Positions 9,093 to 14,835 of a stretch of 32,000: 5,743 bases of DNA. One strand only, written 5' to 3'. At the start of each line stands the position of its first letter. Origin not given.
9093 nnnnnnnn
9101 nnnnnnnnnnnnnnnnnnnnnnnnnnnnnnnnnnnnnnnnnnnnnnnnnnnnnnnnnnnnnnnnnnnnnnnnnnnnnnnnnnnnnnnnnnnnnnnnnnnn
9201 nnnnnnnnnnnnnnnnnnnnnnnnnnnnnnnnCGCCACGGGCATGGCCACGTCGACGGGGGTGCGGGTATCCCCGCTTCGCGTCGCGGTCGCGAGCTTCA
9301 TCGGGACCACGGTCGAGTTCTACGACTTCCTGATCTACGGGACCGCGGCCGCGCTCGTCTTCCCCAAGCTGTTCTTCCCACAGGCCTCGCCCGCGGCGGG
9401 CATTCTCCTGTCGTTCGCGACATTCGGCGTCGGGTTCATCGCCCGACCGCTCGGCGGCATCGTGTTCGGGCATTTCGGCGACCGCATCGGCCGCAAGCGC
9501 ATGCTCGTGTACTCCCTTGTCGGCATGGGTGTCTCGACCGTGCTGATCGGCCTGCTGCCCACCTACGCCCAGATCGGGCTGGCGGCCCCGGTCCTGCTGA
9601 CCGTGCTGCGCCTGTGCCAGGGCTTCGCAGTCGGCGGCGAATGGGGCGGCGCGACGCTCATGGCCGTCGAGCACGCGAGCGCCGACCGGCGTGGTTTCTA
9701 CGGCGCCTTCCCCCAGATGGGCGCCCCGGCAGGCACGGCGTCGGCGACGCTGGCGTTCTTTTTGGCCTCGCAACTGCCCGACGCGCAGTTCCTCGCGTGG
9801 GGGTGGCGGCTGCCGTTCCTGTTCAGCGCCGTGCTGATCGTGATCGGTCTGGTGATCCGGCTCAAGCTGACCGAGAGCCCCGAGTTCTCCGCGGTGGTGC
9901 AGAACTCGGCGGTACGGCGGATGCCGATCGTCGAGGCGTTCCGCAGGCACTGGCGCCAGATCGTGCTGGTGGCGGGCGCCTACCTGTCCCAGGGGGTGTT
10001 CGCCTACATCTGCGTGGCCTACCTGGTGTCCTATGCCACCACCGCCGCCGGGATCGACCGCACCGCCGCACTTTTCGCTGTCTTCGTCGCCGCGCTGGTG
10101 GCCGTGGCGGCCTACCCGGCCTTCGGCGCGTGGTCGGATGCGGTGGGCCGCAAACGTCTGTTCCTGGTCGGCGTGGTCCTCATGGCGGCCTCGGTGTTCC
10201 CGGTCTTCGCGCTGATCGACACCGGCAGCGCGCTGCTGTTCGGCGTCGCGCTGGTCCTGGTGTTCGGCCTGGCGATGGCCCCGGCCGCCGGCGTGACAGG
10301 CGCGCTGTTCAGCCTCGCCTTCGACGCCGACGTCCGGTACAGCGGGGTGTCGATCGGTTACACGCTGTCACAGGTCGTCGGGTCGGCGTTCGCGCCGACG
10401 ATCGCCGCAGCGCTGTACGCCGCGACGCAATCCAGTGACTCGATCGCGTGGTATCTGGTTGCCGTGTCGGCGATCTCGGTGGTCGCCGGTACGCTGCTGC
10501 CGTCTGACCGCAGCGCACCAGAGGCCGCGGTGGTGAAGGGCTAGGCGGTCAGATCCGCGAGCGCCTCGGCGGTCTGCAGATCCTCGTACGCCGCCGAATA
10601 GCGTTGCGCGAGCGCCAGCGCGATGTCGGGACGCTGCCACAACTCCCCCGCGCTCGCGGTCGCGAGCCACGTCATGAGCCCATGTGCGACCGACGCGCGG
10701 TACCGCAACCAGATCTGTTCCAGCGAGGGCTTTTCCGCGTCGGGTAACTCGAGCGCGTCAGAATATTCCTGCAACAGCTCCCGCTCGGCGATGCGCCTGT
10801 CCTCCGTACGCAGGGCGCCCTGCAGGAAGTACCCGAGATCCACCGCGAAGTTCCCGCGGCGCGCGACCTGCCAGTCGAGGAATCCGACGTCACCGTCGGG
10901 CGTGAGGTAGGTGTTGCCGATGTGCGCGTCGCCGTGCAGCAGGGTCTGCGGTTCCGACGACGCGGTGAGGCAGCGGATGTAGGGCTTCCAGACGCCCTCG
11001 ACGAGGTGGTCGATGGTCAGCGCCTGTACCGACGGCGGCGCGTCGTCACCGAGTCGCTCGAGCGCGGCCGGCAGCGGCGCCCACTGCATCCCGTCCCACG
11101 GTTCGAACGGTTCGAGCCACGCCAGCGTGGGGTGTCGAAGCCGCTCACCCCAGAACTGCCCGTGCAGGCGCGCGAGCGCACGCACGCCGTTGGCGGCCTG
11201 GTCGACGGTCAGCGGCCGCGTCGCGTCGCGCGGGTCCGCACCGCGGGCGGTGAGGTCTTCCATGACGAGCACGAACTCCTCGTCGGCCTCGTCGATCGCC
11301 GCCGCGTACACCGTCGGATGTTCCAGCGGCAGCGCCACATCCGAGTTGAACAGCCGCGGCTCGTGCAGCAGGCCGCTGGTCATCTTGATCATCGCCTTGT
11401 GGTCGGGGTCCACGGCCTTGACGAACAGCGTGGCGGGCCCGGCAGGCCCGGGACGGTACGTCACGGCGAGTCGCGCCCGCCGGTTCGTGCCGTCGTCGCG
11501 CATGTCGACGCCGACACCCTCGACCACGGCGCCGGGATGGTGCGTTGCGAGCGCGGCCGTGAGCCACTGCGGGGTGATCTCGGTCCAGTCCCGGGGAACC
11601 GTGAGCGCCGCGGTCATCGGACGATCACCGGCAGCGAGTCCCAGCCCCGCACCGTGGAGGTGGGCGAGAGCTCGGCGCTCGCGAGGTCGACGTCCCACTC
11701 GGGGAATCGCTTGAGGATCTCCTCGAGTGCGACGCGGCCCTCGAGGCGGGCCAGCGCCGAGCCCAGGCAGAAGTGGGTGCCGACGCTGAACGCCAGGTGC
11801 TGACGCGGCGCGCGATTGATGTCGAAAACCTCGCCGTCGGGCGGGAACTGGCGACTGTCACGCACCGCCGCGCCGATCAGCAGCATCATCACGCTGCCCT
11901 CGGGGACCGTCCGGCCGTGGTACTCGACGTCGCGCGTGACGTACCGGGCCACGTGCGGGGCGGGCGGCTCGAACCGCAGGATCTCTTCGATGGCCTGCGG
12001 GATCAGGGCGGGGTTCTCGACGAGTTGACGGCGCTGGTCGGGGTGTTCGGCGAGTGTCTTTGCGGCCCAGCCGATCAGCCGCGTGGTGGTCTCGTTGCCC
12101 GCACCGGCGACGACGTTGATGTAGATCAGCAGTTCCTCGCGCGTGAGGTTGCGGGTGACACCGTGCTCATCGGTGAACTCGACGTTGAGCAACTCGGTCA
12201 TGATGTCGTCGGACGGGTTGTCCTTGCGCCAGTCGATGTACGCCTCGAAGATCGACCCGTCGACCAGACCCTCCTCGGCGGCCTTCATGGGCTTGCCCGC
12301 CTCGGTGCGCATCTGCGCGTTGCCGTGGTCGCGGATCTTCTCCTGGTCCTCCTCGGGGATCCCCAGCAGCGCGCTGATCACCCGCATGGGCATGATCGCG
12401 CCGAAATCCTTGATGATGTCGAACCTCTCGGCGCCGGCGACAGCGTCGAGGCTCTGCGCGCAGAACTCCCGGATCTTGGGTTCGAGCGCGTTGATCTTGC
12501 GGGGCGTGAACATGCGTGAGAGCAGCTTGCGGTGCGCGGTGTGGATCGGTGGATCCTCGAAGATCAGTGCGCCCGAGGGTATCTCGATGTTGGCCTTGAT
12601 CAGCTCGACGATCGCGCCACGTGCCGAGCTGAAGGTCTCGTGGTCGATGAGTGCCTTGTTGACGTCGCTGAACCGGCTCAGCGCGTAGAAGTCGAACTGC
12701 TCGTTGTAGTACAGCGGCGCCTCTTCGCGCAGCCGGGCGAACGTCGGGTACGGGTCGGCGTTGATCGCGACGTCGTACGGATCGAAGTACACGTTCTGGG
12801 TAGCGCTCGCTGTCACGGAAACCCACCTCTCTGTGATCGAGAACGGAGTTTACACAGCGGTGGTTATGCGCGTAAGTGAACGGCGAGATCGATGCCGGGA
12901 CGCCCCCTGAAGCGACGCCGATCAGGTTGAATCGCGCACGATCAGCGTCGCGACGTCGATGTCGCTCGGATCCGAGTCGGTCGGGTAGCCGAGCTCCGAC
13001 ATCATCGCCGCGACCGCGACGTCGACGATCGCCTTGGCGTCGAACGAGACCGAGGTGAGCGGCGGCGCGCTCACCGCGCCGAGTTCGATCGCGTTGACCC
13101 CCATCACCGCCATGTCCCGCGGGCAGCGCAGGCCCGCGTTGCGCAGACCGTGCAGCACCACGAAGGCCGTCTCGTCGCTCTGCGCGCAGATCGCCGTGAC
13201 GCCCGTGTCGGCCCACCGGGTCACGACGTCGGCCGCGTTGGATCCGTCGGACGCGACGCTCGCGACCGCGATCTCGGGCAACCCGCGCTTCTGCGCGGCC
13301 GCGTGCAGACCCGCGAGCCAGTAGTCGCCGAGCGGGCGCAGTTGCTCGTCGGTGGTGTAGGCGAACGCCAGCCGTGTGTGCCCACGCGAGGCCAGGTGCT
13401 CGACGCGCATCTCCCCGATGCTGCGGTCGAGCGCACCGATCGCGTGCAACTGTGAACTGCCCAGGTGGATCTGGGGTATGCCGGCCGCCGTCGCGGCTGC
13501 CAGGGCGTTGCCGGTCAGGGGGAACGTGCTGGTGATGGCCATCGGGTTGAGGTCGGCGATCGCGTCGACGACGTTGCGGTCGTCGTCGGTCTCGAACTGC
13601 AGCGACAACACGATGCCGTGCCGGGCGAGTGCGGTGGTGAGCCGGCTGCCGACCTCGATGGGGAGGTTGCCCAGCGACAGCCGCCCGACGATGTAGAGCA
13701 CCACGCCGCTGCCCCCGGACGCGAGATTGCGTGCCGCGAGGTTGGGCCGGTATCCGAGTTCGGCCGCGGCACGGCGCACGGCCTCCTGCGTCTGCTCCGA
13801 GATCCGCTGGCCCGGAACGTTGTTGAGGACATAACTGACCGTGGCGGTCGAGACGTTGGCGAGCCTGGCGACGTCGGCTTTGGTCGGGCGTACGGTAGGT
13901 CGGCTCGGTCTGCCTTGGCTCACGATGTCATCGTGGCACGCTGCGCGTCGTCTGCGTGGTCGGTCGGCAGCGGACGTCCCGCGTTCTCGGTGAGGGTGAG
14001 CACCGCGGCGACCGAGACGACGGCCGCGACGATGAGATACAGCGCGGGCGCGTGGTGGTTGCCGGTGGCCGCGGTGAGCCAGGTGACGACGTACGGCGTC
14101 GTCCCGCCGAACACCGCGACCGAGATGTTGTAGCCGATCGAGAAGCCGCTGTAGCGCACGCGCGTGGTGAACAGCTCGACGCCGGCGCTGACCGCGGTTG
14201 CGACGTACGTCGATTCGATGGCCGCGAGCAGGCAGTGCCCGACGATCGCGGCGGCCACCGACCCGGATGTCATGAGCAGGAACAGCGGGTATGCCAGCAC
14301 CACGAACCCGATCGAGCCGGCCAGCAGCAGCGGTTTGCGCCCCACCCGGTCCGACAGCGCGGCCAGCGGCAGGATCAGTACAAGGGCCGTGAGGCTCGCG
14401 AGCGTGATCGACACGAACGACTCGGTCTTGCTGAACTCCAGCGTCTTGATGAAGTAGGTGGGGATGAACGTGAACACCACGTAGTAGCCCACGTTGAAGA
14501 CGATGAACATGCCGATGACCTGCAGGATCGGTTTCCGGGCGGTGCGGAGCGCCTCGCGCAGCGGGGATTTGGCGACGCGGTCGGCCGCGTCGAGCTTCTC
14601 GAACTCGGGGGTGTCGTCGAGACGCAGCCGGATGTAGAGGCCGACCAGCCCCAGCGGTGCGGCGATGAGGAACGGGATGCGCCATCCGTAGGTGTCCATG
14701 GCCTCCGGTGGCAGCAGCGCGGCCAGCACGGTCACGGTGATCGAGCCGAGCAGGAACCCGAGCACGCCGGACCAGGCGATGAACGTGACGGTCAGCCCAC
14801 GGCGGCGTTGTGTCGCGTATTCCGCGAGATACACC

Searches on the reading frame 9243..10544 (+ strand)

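Call 6: search_protein_families(library=pfam, proteins=[window:9243-10544:+])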
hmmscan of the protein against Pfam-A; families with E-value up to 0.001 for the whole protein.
window:9243-10544:+ (433 aa): 3 families
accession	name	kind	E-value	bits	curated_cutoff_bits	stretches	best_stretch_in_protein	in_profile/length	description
PF07690.21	MFS_1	-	2.4e-24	86.4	33.4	2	50-288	32-252/347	Major Facilitator Superfamily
PF00083.30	Sugar_tr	-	2.6e-22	79.8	22.3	1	15-219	3-201/452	Sugar (and other) transporter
PF13347.12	MFS_2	-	1e-05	24.7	27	1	64-378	46-361/427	MFS/sugar transport protein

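Call 8: search_protein_families(library=ncbifam, proteins=[window:9243-10544:+])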
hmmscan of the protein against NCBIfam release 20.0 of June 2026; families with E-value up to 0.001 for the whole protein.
window:9243-10544:+ (433 aa): 17 families
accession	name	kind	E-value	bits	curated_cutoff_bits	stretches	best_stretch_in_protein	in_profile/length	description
TIGR00883.1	2A0106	subfamily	7.5e-123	410.5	443.45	1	21-412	1-399/400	metabolite/H+ symporter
NF007414.0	PRK09952.1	equivalog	1e-106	357.4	538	1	12-420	21-433/438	shikimate transporter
NF007927.0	PRK10642.1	equivalog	5.7e-71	239.8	544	1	16-419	28-438/500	glycine betaine/L-proline transporter ProP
NF011656.1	PRK15075.1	subfamily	2.2e-63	214.6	445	1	18-420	12-412/419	tricarballylate/proton symporter TcuC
NF007710.0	PRK10406.1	subfamily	3.3e-51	174.8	550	1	15-415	24-419/432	MFS family transporter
TIGR00891.1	2A0112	subfamily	8.5e-26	90.9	552.9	1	16-394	15-390/405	sialate:H+ symport family MFS transporter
NF003024.0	PRK03893.1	subfamily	1.1e-19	70.6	604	2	13-240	21-226/497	sialate:H+ symport family MFS transporter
TIGR00895.1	2A0115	subfamily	4.1e-18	65.5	418.55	1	12-226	16-209/398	aromatic acid/H+ symport family MFS transporter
NF008963.0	PRK12307.1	equivalog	5.3e-15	55.5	637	1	62-410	60-399/426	MFS transporter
TIGR00898.1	2A0119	subfamily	2.2e-09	36.6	550.75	1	63-216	137-269/506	cation transport protein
NF008586.0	PRK11551.1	equivalog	5.1e-09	35.6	410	1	51-424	51-400/406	3-(3-hydroxy-phenyl)propionate transporter MhpT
TIGR00893.1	2A0114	subfamily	1.1e-07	31.2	395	1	57-413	34-392/399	D-galactonate transporter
TIGR00887.1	2A0109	equivalog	2.6e-07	29.9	610.3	1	21-152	24-151/502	phosphate:H+ symporter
NF049980.1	SfMCT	equivalog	3.7e-07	29.2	320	1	60-397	42-367/378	L-lactate MFS transporter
TIGR00880.1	2_A_01_02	superfamily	1.5e-06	28.4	131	1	70-204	13-132/141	multidrug resistance protein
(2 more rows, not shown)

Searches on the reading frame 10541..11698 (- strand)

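Call 6: search_protein_families(library=pfam, proteins=[window:10541-11698:-])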
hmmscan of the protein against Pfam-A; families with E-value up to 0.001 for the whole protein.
window:10541-11698:- (385 aa): 3 families
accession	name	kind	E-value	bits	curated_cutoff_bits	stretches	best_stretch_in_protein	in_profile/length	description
PF02958.26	EcKL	-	5.6e-14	52.6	22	1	229-316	192-285/294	Ecdysteroid kinase-like family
PF01636.29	APH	-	1.8e-11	44.7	23.2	1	128-313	56-230/239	Phosphotransferase enzyme family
PF07914.17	DUF1679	-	6.3e-06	25.8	24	1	253-340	270-366/414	Uncharacterized oxidoreductase dhs-27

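Call 8: search_protein_families(library=ncbifam, proteins=[window:10541-11698:-])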
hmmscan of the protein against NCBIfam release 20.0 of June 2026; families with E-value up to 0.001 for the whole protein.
window:10541-11698:- (385 aa): 1 family
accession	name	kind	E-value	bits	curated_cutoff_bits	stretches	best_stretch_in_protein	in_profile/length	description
NF008738.0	PRK11768.1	equivalog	0.00032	20.2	194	1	243-327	189-269/327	serine/threonine protein kinase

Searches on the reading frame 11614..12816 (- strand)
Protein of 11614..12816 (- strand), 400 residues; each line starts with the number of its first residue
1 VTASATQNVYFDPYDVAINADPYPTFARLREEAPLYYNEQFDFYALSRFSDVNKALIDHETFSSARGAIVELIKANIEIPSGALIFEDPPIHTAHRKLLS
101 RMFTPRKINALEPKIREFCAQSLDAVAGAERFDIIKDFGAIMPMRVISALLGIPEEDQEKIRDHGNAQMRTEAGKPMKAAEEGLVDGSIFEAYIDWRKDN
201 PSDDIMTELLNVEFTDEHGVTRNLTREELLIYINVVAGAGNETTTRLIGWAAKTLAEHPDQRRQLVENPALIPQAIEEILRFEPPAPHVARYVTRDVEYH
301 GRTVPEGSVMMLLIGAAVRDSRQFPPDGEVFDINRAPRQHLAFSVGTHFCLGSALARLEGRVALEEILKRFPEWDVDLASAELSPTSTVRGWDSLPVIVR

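Call 6: search_protein_families(library=pfam, proteins=[window:11614-12816:-])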
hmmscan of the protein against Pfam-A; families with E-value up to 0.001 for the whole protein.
window:11614-12816:- (400 aa): 1 family
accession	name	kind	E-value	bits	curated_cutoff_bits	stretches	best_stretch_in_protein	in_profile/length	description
PF00067.27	p450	-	1.7e-30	106.7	22.8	1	193-371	228-432/462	Cytochrome P450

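Call 8: search_protein_families(library=ncbifam, proteins=[window:11614-12816:-])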
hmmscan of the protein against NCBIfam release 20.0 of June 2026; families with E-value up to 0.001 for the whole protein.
window:11614-12816:- (400 aa): 9 families
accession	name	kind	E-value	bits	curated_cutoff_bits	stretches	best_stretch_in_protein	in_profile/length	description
NF041177.1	Cyp119_Thmprot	equivalog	3.4e-54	184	680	1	23-397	2-364/368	cytochrome P450 Cyp119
TIGR04538.1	P450_cycloAA_1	subfamily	2.4e-46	158.4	500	1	15-377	4-372/395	cytochrome P450, cyclodipeptide synthase-associated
NF041802.1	P450_SolI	exception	8.8e-43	146.3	850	1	15-399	25-422/424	solanimycin biosynthesis cytochrome P450 SolI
NF045816.1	PentlenlactSyn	equivalog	1.4e-39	135.9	700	1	91-397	90-394/396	pentalenolactone synthase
TIGR04515.1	P450_rel_GT_act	subfamily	1.9e-31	109.8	343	2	236-373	224-361/386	P450-derived glycosyltransferase activator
TIGR04458.1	CYP450_TxtE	equivalog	6.3e-29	100.8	500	1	15-373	6-377/403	4-nitrotryptophan synthase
NF045812.1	PentlenOxigase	equivalog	1.5e-11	43.8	800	1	197-378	214-419/444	pentalenene oxygenase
NF050147.1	aminopyruv_ApyO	equivalog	4.7e-11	42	525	1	54-371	49-393/444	RiPP biosynthesis cytochrome P450 ApyO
NF051859.1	AlbFlvMonOxTrpSyn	equivalog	1e-05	24.4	700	1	200-268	235-299/457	bifunctional albaflavenone monooxygenase/terpene synthase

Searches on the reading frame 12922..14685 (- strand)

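Call 16: search_protein_families(library=pfam, proteins=[window:12922-14685:-], max_evalue=0.01)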
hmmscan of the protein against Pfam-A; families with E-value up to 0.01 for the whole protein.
window:12922-14685:- (587 aa): 4 families
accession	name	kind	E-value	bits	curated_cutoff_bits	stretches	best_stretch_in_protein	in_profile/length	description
PF13377.12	Peripla_BP_3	-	3.2e-29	102.6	26.5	1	428-587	1-167/167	Periplasmic binding protein-like domain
PF00356.27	LacI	-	2.2e-16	59.8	27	1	271-315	4-46/46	Bacterial regulatory proteins, lacI family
PF00532.27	Peripla_BP_1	-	2.5e-06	27.6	22.2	1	418-551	103-247/281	Periplasmic binding proteins and sugar binding domain of LacI family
PF13407.12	Peripla_BP_4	-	0.00032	20.8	35.1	1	393-562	71-251/258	Periplasmic binding protein domain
